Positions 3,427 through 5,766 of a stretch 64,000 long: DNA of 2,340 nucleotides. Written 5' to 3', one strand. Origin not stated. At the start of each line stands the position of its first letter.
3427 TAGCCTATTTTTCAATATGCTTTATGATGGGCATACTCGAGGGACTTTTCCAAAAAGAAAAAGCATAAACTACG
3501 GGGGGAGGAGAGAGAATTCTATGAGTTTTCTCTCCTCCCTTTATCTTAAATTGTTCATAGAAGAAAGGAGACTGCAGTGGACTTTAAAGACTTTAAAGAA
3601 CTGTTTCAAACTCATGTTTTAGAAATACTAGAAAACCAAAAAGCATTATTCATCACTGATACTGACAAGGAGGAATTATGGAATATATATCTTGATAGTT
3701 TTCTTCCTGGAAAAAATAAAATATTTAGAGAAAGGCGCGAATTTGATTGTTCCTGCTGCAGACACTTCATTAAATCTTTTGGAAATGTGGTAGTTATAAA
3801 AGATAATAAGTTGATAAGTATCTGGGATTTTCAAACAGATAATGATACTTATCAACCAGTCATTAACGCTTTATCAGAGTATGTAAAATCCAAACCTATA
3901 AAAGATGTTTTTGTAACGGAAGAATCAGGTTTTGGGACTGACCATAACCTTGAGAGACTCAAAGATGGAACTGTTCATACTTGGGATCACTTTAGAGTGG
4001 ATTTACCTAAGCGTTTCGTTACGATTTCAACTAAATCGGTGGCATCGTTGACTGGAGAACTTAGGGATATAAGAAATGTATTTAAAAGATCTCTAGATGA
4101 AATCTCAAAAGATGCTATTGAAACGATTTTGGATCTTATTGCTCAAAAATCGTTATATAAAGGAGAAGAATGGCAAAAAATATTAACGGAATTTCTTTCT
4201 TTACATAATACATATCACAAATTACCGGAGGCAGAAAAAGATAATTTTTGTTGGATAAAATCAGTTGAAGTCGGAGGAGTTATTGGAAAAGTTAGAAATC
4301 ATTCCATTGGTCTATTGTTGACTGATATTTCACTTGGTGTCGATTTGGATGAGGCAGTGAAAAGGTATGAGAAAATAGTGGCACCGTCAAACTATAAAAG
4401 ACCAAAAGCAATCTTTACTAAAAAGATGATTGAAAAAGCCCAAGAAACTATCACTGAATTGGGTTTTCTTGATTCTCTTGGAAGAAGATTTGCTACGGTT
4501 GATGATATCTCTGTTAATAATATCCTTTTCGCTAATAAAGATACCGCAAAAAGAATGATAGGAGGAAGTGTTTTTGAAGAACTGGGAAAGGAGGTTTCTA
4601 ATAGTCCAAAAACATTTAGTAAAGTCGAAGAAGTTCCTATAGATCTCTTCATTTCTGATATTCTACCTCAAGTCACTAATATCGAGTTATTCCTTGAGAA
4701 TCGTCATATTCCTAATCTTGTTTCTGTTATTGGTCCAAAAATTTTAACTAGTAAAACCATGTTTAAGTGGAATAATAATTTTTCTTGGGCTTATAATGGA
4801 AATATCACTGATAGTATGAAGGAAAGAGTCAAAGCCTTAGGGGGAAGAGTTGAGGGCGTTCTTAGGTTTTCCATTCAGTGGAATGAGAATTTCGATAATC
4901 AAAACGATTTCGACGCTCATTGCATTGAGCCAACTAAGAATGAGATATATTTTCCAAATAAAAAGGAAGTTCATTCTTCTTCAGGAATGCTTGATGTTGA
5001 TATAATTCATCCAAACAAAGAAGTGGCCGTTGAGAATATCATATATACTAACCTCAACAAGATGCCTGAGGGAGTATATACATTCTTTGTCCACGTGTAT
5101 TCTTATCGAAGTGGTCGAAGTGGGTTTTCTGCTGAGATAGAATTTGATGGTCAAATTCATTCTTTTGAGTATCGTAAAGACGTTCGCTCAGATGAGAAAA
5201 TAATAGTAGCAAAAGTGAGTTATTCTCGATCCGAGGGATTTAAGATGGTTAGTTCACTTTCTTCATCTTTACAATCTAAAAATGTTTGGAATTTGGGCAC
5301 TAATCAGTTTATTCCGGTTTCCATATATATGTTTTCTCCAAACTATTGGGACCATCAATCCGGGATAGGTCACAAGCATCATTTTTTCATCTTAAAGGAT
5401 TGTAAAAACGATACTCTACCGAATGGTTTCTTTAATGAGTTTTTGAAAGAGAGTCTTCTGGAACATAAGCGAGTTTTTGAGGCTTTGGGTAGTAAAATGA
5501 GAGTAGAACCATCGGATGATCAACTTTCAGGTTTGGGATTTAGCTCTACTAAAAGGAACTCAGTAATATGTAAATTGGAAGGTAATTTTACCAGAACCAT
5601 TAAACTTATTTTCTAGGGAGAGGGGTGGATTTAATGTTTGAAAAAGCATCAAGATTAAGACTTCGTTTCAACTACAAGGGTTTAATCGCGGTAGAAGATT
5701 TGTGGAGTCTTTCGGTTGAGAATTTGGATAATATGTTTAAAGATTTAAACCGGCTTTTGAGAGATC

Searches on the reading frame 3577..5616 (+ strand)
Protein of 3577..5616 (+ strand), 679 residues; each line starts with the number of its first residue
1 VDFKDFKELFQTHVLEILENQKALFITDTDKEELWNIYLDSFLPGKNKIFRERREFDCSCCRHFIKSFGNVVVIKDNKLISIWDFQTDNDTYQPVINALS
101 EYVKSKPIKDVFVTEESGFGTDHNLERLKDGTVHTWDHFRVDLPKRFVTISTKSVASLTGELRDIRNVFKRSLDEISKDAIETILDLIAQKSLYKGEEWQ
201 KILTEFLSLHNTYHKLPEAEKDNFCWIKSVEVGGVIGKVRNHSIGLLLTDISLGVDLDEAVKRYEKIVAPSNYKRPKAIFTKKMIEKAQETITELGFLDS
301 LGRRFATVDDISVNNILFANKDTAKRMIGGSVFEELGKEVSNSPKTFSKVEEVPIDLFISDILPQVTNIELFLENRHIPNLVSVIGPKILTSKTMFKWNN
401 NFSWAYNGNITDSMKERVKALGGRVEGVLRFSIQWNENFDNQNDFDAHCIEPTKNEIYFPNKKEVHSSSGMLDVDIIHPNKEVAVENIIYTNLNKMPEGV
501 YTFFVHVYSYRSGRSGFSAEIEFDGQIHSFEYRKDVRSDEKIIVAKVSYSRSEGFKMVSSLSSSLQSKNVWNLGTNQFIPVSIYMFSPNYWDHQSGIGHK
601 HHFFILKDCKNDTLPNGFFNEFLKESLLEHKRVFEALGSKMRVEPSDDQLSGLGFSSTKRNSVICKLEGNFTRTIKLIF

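Call 23: search_protein_families(library=phrogs, proteins=[window:3577-5616:+], max_evalue=0.00001)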
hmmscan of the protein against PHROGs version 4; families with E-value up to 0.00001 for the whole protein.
window:3577-5616:+ (679 aa): 4 families
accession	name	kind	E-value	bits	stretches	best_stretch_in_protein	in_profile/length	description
phrog_1735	-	unknown function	4.1e-259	863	1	1-679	2-673/673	-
phrog_23228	-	unknown function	4.6e-141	471.8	1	206-679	4-472/472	-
phrog_25920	-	unknown function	8.9e-33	115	1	21-173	20-171/173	-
phrog_21434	-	unknown function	4.9e-25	88.8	1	2-86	3-86/93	-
